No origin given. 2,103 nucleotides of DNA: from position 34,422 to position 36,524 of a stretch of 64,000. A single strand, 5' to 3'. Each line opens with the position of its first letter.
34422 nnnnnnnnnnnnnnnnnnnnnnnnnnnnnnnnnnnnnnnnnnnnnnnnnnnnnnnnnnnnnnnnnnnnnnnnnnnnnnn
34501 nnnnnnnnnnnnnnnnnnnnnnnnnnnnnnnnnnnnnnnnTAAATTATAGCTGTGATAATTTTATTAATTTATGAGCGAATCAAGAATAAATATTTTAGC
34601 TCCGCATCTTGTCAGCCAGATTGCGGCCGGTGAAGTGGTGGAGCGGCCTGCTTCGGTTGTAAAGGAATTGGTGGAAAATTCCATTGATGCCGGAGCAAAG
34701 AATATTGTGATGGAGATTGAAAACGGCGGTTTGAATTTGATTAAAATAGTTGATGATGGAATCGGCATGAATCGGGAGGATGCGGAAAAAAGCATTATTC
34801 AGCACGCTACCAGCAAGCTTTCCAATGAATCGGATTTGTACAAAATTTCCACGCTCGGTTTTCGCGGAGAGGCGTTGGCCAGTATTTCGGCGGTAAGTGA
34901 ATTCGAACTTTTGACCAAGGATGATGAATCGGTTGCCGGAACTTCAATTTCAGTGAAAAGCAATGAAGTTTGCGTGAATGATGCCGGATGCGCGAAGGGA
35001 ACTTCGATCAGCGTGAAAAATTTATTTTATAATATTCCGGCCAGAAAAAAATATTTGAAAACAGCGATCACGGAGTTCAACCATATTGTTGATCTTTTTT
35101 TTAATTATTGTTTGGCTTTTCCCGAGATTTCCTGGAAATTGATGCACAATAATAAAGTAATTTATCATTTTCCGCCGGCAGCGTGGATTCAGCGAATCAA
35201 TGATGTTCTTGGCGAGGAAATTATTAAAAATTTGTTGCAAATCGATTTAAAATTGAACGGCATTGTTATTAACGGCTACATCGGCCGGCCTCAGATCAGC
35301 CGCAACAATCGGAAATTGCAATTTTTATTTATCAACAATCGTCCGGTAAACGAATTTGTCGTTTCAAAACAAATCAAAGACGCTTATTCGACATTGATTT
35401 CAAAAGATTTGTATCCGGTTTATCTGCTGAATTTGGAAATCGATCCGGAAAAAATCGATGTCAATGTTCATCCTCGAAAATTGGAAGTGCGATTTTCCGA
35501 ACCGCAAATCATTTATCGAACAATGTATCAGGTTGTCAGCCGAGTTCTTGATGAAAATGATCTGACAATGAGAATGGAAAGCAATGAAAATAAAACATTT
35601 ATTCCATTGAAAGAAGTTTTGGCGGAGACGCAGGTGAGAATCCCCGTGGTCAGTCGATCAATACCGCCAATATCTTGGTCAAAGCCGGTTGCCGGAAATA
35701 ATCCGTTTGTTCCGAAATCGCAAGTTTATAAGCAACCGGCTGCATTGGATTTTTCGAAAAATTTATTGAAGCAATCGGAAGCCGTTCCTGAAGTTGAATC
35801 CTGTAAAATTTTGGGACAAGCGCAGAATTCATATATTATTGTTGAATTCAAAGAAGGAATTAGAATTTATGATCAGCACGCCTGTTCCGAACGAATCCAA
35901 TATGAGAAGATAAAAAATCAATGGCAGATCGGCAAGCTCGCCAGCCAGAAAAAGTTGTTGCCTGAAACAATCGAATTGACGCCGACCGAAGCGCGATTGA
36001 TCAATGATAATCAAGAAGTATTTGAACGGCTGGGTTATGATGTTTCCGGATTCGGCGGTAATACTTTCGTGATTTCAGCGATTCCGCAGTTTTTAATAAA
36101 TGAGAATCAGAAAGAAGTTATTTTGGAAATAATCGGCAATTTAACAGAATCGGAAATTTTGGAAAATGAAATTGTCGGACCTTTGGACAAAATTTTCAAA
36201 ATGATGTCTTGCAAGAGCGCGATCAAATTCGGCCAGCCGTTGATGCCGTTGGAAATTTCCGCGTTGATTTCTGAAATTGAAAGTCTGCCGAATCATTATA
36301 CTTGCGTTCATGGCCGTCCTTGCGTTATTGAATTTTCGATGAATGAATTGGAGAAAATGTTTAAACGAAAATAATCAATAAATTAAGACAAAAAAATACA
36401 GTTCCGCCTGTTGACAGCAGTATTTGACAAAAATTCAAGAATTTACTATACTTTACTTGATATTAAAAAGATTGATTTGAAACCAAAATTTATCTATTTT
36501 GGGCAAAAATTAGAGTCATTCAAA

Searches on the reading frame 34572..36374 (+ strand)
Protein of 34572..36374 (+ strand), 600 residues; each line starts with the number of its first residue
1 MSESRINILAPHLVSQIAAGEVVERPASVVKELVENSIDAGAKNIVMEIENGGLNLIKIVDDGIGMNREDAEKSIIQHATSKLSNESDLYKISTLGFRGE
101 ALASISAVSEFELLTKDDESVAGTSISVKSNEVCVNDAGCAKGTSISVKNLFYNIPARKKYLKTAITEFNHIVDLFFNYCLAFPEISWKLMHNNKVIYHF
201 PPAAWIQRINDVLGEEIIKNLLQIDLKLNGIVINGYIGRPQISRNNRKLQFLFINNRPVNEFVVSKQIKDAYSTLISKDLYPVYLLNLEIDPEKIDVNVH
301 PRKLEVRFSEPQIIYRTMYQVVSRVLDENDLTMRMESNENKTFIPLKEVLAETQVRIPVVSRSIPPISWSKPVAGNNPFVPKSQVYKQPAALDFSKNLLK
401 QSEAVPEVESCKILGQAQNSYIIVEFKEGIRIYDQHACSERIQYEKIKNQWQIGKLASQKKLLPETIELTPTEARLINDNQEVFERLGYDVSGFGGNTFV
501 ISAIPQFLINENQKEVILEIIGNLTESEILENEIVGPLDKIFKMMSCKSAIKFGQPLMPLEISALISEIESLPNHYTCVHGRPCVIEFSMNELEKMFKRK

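Call 11: find_related_loci(query=window:34572-36371:+, collection=genome_contigs, flank=4000)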
Query window:34572-36371:+ (600 aa) in genome_contigs; peptide patterns used: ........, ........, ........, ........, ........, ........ (x = any residue, [..] = any of these).
211 stretches matched a pattern; 44 encode a relative of the query (tblastn E <= 1e-3); 44 distinct loci.
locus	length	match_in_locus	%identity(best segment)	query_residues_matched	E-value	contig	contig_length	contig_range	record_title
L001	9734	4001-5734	39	3-599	1e-122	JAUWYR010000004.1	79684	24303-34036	MAG: Candidatus Zixiibacteriota bacterium isolate CSMAG_2715 CSMAG_2715_k141_800084_length_79684_cov_13.2228, whole geno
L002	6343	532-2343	34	6-597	2e-108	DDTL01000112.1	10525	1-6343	MAG TPA_asm: Saprospiraceae bacterium UBA2365 UBA2365_contig_20797, whole genome shotgun sequence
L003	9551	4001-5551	36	6-505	1e-106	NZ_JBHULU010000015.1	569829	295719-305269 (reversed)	Pontibacter locisalis strain KCTC 42498 velvet_auto_127_15, whole genome shotgun sequence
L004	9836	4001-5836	32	6-597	3e-103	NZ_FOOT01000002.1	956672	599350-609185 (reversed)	Pontibacter chinhatensis strain LP51, whole genome shotgun sequence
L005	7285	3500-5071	35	6-505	6e-103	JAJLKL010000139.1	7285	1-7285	MAG: Hymenobacteraceae bacterium isolate PE-1-73 k141_1230025, whole genome shotgun sequence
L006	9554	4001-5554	36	6-505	9e-103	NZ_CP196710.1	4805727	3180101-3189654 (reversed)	Pontibacter sp. MBLB2868 chromosome, complete genome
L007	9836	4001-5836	32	6-597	1e-102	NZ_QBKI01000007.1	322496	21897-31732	Pontibacter mucosus strain DSM 100162 Ga0183470_107, whole genome shotgun sequence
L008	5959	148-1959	33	6-598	2e-101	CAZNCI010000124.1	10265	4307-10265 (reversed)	MAG TPA_asm: uncultured Saprospiraceae bacterium isolate SRP163575_co1_370 genome assembly, contig: NODE_14355_length_10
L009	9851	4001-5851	31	6-598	3e-96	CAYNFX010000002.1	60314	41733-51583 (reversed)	MAG TPA_asm: uncultured Alkaliflexus sp. isolate SRP192927_co6_454 genome assembly, contig: NODE_608_length_60314_cov_29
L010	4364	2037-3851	31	6-597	2e-96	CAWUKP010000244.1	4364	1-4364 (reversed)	MAG: uncultured Spongiivirga sp. isolate SRR17458632_concoct_26_1705322954 genome assembly, contig: ERZ21854023.2172, wh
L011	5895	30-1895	32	6-597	9e-95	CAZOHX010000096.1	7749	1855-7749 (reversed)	MAG TPA_asm: uncultured Saprospiraceae bacterium isolate SRP163575_co1_75 genome assembly, contig: NODE_20609_length_774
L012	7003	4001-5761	33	6-597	1e-93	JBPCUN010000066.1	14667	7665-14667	MAG: Weeksellaceae bacterium isolate MAG_seacave_112 S1Ck127_5686818, whole genome shotgun sequence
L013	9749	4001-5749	32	6-597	7e-91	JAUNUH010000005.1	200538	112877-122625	MAG: Flavobacteriaceae bacterium isolate S5R_St_19 NODE_22_length_200538_cov_23.454991, whole genome shotgun sequence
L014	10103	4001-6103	38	6-599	4e-90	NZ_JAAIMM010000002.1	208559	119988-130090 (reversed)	Coprococcus comes strain MSK.16.63 NODE_2_length_208559_cov_182.973, whole genome shotgun sequence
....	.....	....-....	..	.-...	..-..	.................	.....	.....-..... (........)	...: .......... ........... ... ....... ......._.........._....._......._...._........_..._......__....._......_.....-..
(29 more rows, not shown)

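Call 13: find_encoding_contigs(protein=window:34572-36374:+, flank=3000, max_places=6)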
Protein window:34572-36374:+ (600 aa): 2 contigs read that carry it; 1 place shown.
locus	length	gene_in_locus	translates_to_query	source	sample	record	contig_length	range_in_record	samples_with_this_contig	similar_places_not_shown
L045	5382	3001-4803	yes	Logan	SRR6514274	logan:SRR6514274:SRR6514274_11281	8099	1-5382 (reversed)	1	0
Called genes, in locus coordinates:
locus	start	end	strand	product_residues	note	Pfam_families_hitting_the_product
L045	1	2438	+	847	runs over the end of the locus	PF01624:MutS_I, PF05188:MutS_II, PF05192:MutS_III, PF05190:MutS_IV, PF00488:MutS_V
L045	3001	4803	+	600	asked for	PF02518:HATPase_c (weak), PF13589:HATPase_c_3, PF01119:DNA_mis_repair, PF08676:MutL_C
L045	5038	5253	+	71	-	PF01176:eIF-1a, PF16745:RsgA_N (weak)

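Call 14: find_homologous_proteins(query=window:34572-36371:+, max_evalue=1e-40)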
Query window:34572-36371:+ (600 aa): 8000 proteins with E <= 1e-40 among 8000 candidates; the best 120 are listed.
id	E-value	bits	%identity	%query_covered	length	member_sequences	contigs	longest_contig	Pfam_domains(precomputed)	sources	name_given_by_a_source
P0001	0.0e+0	1326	100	100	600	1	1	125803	PF01119.26,PF08676.17,PF02518.32,PF13589.13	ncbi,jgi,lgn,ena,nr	ncbi:DNA mismatch repair endonuclease MutL [Patescibacteria group bacterium]|nr:DNA mismatch repair 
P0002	5.1e-236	803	59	100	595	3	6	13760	PF01119.26,PF08676.17,PF02518.32,PF13589.13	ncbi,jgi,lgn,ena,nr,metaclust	ncbi:MAG: mismatch repair protein MutL protein [Parcubacteria group bacterium GW2011_GWC2_39_14]|nr:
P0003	1.5e-235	801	59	99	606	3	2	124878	PF01119.26,PF08676.17,PF02518.32,PF13589.13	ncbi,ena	ncbi:MAG: DNA mismatch repair endonuclease MutL [Patescibacteria group bacterium]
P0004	6.7e-235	799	60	99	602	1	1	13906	PF01119.26,PF08676.17,PF02518.32,PF13589.13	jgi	jgi:DNA mismatch repair protein MutL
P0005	7.4e-234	796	60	100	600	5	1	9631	PF01119.26,PF08676.17,PF02518.32,PF13589.13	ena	-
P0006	1.1e-232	792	59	100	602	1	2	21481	PF01119.26,PF08676.17,PF02518.32,PF13589.13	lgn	-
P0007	3.3e-232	790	60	99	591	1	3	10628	PF01119.26,PF08676.17,PF02518.32,PF13589.13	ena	-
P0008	5.1e-232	790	58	99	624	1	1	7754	PF01119.26,PF08676.17,PF02518.32,PF13589.13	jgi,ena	-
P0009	2.1e-231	788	58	100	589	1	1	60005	PF01119.26,PF08676.17,PF02518.32,PF13589.13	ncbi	ncbi:MAG: DNA mismatch repair endonuclease MutL [Parcubacteria group bacterium]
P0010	2.1e-228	778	58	99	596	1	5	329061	PF01119.26,PF08676.17,PF02518.32,PF13589.13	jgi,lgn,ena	jgi:DNA mismatch repair protein MutL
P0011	6.9e-228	776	57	99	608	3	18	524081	PF01119.26,PF08676.17,PF02518.32,PF13589.13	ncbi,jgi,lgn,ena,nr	ncbi:DNA mismatch repair endonuclease MutL [Candidatus Falkowbacteria bacterium]|jgi:DNA mismatch re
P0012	1.8e-227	775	57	99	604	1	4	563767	PF01119.26,PF08676.17,PF02518.32,PF13589.13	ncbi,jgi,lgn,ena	-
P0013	1.7e-225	768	57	100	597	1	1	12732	PF01119.26,PF08676.17,PF02518.32,PF13589.13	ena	-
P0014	1.2e-223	762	57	100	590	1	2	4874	PF01119.26,PF08676.17,PF02518.32,PF13589.13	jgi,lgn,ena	-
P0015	1.4e-223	762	57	100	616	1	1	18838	PF01119.26,PF08676.17,PF02518.32,PF13589.13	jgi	-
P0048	1.4e-179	616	61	76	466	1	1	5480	PF01119.26,PF08676.17,PF02518.32,PF13589.13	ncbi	ncbi:MAG: mismatch repair protein MutL protein, partial [Parcubacteria group bacterium GW2011_GWC2_3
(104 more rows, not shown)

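Call 15: find_encoding_contigs(protein=P0003, flank=3500, max_places=2)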
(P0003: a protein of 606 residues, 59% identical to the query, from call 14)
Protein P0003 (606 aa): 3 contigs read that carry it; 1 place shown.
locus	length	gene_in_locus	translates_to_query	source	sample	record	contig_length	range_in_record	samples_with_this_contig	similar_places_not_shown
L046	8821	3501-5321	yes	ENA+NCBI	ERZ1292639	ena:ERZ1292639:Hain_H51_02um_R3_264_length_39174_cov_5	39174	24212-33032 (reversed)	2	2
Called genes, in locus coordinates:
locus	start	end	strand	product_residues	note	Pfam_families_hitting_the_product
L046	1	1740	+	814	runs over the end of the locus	PF01624:MutS_I, PF05188:MutS_II, PF05192:MutS_III, PF05190:MutS_IV, PF00488:MutS_V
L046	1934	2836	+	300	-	-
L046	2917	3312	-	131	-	-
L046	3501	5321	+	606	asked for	PF02518:HATPase_c (weak), PF13589:HATPase_c_3, PF01119:DNA_mis_repair, PF08676:MutL_C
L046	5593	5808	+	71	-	PF01176:eIF-1a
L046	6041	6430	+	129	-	PF00416:Ribosomal_S13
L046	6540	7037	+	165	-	PF00411:Ribosomal_S11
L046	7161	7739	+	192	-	PF00163:Ribosomal_S4, PF22421:SYY_C-terminal (faint), PF01479:S4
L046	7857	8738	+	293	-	PF01193:RNA_pol_L, PF01000:RNA_pol_A_bac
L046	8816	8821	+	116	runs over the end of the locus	PF01196:Ribosomal_L17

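Call 16: find_encoding_contigs(protein=P0002, flank=3500, max_places=2)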
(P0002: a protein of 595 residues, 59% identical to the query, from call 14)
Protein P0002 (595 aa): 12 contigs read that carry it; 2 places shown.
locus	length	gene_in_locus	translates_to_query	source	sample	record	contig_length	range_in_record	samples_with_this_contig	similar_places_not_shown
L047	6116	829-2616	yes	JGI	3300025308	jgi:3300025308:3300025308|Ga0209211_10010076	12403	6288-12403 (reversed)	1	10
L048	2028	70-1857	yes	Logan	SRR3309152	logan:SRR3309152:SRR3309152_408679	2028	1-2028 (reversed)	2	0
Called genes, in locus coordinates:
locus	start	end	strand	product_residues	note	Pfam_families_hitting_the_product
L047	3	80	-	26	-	?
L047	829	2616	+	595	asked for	PF02518:HATPase_c (weak), PF13589:HATPase_c_3, PF01119:DNA_mis_repair, PF08676:MutL_C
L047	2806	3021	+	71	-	PF01176:eIF-1a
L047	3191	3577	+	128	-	PF00416:Ribosomal_S13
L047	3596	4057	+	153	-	PF00411:Ribosomal_S11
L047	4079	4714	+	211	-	PF00163:Ribosomal_S4, PF22421:SYY_C-terminal (faint), PF01479:S4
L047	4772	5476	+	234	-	PF01193:RNA_pol_L, PF01000:RNA_pol_A_bac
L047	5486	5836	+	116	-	PF01196:Ribosomal_L17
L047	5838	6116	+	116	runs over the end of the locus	PF00572:Ribosomal_L13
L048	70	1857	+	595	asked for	PF02518:HATPase_c (weak), PF13589:HATPase_c_3, PF01119:DNA_mis_repair, PF08676:MutL_C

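Call 17: find_encoding_contigs(protein=P0010, flank=3500, max_places=2)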
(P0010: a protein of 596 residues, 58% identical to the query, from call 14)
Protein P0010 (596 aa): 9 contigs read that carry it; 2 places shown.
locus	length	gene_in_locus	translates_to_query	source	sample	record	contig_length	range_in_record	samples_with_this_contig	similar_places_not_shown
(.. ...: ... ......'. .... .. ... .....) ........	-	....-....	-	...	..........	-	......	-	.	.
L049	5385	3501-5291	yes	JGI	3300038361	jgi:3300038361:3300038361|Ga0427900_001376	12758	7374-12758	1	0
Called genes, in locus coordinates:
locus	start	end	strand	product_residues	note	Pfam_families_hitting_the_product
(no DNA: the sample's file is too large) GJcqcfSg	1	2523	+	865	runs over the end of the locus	PF01624:MutS_I, PF05188:MutS_II, PF05192:MutS_III, PF05190:MutS_IV, PF00488:MutS_V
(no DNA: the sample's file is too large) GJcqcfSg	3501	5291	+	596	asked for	PF02518:HATPase_c, PF13589:HATPase_c_3, PF01119:DNA_mis_repair, PF08676:MutL_C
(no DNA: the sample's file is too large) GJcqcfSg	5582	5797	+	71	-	PF01176:eIF-1a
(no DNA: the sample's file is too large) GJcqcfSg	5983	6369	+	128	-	PF00416:Ribosomal_S13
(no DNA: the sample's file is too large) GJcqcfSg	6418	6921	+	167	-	PF00411:Ribosomal_S11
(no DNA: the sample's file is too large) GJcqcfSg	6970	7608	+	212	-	PF00163:Ribosomal_S4, PF22421:SYY_C-terminal (faint), PF01479:S4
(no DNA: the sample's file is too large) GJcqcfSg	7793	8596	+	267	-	PF01193:RNA_pol_L, PF01000:RNA_pol_A_bac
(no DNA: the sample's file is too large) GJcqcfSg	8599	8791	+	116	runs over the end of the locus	PF01196:Ribosomal_L17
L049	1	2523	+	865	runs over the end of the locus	PF01624:MutS_I, PF05188:MutS_II, PF05192:MutS_III, PF05190:MutS_IV, PF00488:MutS_V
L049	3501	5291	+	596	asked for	PF02518:HATPase_c, PF13589:HATPase_c_3, PF01119:DNA_mis_repair, PF08676:MutL_C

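Call 18: find_encoding_contigs(protein=P0011, flank=3500, max_places=2)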
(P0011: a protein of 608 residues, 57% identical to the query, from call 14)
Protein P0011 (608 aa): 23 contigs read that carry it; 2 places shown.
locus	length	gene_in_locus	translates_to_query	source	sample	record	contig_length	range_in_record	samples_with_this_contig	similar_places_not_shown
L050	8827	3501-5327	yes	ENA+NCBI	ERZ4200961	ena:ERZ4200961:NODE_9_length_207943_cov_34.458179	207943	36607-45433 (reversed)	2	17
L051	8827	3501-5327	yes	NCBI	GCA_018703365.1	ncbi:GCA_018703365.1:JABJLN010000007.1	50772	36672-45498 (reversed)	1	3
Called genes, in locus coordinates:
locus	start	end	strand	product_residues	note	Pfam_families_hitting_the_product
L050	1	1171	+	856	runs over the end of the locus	PF01624:MutS_I, PF05188:MutS_II, PF05192:MutS_III, PF05190:MutS_IV, PF00488:MutS_V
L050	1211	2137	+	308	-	-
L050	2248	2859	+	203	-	-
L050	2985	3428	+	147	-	-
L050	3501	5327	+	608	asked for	PF02518:HATPase_c (weak), PF13589:HATPase_c_3, PF01119:DNA_mis_repair, PF08676:MutL_C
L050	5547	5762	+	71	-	PF01176:eIF-1a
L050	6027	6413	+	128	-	PF00416:Ribosomal_S13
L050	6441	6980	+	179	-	PF00411:Ribosomal_S11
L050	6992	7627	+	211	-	PF00163:Ribosomal_S4, PF01479:S4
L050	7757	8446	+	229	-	PF01193:RNA_pol_L, PF01000:RNA_pol_A_bac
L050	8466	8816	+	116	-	PF01196:Ribosomal_L17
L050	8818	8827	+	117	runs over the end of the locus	PF00572:Ribosomal_L13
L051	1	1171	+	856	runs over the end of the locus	PF01624:MutS_I, PF05188:MutS_II, PF05192:MutS_III, PF05190:MutS_IV, PF00488:MutS_V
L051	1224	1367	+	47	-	-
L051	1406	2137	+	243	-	-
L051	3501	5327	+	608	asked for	PF02518:HATPase_c (weak), PF13589:HATPase_c_3, PF01119:DNA_mis_repair, PF08676:MutL_C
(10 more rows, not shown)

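Call 28: find_related_loci(query=A1, collection=metagenome_contigs, flank=2500)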
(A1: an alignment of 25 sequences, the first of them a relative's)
Query A1 (600 aa) in metagenome_contigs; peptide patterns used: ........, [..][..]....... (x = any residue, [..] = any of these).
600 stretches matched a pattern (row limit reached: there are more); 597 encode a relative of the query (tblastn E <= 1e-3); the best 80 are kept; 80 distinct loci.
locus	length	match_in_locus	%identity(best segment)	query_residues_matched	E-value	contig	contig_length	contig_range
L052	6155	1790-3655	36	4-600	9e-120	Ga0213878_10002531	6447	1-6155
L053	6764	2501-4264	37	5-599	1e-118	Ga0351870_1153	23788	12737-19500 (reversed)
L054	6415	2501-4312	37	5-599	2e-118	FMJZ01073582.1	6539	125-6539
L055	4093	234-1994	36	4-599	2e-120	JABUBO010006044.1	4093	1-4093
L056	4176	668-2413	36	6-600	6e-120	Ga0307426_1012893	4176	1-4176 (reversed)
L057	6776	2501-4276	36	4-600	1e-116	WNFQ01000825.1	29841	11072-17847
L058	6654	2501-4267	35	5-599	8e-116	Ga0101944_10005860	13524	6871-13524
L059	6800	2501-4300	35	5-599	4e-116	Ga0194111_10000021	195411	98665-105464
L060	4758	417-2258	33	4-600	2e-116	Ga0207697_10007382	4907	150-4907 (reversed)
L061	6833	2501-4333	35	4-599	4e-115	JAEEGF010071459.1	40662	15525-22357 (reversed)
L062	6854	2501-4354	35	1-599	9e-115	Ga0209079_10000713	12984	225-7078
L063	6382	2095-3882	35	5-599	3e-114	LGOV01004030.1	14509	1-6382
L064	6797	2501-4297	35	5-599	2e-114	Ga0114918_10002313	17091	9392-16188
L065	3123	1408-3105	35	9-600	2e-117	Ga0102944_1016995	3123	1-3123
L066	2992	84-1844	36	4-600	1e-117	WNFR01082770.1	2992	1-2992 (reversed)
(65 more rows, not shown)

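Call 30: find_encoding_contigs(protein=P0015, flank=3000, max_places=3)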
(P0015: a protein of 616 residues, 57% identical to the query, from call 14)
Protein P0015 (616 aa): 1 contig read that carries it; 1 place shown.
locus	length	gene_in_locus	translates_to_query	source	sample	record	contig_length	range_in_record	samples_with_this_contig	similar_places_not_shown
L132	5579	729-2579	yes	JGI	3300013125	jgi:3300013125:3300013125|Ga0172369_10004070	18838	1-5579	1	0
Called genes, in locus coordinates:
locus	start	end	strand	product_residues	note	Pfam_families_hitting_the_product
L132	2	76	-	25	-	?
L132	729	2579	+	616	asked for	PF02518:HATPase_c, PF13589:HATPase_c_3, PF01119:DNA_mis_repair, PF08676:MutL_C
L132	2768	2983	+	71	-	PF01176:eIF-1a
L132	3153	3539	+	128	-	PF00416:Ribosomal_S13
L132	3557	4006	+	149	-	PF00411:Ribosomal_S11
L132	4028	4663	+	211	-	PF00163:Ribosomal_S4, PF01479:S4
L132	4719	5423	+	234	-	PF01193:RNA_pol_L, PF13656:RNA_pol_L_2 (faint), PF01000:RNA_pol_A_bac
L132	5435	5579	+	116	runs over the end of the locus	PF01196:Ribosomal_L17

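Call 31: find_encoding_contigs(protein=P0014, flank=3000, max_places=3)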
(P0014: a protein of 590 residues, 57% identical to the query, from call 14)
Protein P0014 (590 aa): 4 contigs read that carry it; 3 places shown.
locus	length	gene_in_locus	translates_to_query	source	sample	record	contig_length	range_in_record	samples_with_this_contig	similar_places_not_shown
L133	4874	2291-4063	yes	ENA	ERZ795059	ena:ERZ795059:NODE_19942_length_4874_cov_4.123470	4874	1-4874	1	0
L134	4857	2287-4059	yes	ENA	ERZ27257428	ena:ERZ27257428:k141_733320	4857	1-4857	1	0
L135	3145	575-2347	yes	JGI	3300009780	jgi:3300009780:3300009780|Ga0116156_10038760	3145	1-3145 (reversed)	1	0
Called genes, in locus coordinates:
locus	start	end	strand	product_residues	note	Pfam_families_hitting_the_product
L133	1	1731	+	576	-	?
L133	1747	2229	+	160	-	PF00488:MutS_V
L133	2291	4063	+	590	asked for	PF02518:HATPase_c (weak), PF13589:HATPase_c_3, PF01119:DNA_mis_repair, PF08676:MutL_C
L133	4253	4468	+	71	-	PF01176:eIF-1a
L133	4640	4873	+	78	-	?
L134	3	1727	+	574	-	?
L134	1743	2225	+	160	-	PF00488:MutS_V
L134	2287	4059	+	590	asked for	PF02518:HATPase_c (weak), PF13589:HATPase_c_3, PF01119:DNA_mis_repair, PF08676:MutL_C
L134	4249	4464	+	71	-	PF01176:eIF-1a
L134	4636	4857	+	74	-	?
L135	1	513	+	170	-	?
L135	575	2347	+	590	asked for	PF02518:HATPase_c (weak), PF13589:HATPase_c_3, PF01119:DNA_mis_repair, PF08676:MutL_C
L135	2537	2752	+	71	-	PF01176:eIF-1a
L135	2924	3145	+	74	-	?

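Call 32: find_encoding_contigs(protein=P0005, flank=3000, max_places=3)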
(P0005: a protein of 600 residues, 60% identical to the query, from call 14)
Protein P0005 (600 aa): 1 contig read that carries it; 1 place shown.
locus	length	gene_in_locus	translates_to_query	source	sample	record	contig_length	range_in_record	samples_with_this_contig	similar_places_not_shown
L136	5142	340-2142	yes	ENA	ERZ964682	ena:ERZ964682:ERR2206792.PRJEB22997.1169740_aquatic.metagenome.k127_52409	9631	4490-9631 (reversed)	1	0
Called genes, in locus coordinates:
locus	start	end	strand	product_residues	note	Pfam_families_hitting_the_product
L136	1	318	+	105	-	?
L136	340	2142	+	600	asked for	PF02518:HATPase_c, PF13589:HATPase_c_3, PF01119:DNA_mis_repair, PF08676:MutL_C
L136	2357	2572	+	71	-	PF01176:eIF-1a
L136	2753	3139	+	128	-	PF00416:Ribosomal_S13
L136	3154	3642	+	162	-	PF00411:Ribosomal_S11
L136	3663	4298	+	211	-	PF00163:Ribosomal_S4, PF01479:S4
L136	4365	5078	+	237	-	PF01193:RNA_pol_L, PF01000:RNA_pol_A_bac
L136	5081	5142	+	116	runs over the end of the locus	PF01196:Ribosomal_L17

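Call 33: find_encoding_contigs(protein=P0006, flank=3000, max_places=3)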
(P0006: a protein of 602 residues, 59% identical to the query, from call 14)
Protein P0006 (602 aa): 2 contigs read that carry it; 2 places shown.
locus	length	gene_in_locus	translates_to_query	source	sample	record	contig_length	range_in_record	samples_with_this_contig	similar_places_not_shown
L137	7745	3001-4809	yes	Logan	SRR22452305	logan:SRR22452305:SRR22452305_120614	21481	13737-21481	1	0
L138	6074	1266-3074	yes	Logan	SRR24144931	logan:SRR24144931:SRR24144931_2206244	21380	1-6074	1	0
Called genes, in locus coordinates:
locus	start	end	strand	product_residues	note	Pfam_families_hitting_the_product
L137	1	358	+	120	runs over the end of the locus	-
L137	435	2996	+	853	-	PF01624:MutS_I, PF05188:MutS_II, PF05192:MutS_III, PF05190:MutS_IV, PF00488:MutS_V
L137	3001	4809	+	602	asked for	PF02518:HATPase_c, PF13589:HATPase_c_3, PF01119:DNA_mis_repair, PF08676:MutL_C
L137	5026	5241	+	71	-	PF01176:eIF-1a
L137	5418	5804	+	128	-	PF00416:Ribosomal_S13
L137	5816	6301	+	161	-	PF00411:Ribosomal_S11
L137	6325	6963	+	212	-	PF00163:Ribosomal_S4, PF01479:S4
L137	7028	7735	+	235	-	PF01193:RNA_pol_L, PF01000:RNA_pol_A_bac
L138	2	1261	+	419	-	?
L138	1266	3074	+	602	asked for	PF02518:HATPase_c, PF13589:HATPase_c_3, PF01119:DNA_mis_repair, PF08676:MutL_C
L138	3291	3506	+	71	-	PF01176:eIF-1a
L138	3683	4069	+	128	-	PF00416:Ribosomal_S13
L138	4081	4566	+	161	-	PF00411:Ribosomal_S11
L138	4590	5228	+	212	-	PF00163:Ribosomal_S4, PF01479:S4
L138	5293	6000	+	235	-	PF01193:RNA_pol_L, PF01000:RNA_pol_A_bac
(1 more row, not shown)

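Call 48: find_encoding_contigs(protein=P0048, flank=3000, max_places=4)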
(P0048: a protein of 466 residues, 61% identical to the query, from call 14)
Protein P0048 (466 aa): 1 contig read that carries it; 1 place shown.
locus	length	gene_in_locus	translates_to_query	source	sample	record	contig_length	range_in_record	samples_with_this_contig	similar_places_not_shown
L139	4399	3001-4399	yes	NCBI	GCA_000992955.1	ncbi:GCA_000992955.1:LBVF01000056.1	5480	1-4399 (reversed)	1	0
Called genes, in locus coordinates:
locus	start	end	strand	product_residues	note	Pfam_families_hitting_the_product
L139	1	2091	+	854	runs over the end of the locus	PF01624:MutS_I, PF05188:MutS_II, PF05192:MutS_III, PF05190:MutS_IV, PF00488:MutS_V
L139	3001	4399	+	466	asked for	PF02518:HATPase_c, PF13589:HATPase_c_3, PF01119:DNA_mis_repair, PF08676:MutL_C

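Call 49: find_encoding_contigs(protein=P0009, flank=3000, max_places=3)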
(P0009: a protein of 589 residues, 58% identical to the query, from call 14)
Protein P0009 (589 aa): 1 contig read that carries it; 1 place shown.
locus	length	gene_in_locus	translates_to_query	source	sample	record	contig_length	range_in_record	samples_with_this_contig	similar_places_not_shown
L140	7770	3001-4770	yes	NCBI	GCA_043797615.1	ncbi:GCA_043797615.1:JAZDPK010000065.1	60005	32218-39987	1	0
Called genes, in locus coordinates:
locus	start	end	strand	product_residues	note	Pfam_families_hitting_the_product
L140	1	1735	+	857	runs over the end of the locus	PF01624:MutS_I, PF05188:MutS_II, PF05192:MutS_III, PF05190:MutS_IV, PF00488:MutS_V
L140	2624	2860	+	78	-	-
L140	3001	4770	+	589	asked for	PF02518:HATPase_c (weak), PF13589:HATPase_c_3, PF01119:DNA_mis_repair, PF08676:MutL_C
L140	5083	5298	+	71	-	PF01176:eIF-1a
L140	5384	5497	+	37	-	PF00444:Ribosomal_L36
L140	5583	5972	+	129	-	PF00416:Ribosomal_S13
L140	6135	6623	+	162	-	PF00411:Ribosomal_S11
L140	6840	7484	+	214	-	PF00163:Ribosomal_S4, PF01479:S4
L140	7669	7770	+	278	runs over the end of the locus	PF01193:RNA_pol_L, PF01000:RNA_pol_A_bac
